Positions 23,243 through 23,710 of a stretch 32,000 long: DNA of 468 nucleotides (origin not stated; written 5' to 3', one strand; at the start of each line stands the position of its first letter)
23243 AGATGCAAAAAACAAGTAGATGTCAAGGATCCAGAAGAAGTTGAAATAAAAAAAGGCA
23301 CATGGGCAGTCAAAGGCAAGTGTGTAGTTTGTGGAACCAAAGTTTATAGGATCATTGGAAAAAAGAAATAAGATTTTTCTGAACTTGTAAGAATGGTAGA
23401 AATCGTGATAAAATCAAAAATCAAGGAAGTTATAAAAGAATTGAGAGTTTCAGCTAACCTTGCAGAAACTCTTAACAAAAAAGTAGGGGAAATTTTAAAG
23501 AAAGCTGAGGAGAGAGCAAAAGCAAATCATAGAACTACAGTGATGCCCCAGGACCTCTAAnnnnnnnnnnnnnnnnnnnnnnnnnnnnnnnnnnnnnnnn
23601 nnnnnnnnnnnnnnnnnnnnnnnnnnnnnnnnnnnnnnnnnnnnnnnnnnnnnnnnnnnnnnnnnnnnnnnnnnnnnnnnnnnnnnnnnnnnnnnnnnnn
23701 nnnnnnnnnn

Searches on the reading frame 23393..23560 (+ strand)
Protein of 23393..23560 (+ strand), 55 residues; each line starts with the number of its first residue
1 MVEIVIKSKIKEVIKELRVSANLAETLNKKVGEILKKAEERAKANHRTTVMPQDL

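Call 100: search_protein_families(library=pfam, proteins=[window:23393-23560:+], max_evalue=0.001)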
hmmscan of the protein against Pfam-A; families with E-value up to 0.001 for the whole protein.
window:23393-23560:+ (55 aa): 1 family
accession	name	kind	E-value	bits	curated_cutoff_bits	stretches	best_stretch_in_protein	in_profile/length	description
PF09123.17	DUF1931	-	9.3e-05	23.1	21.8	1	22-55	20-53/138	Domain of unknown function (DUF1931)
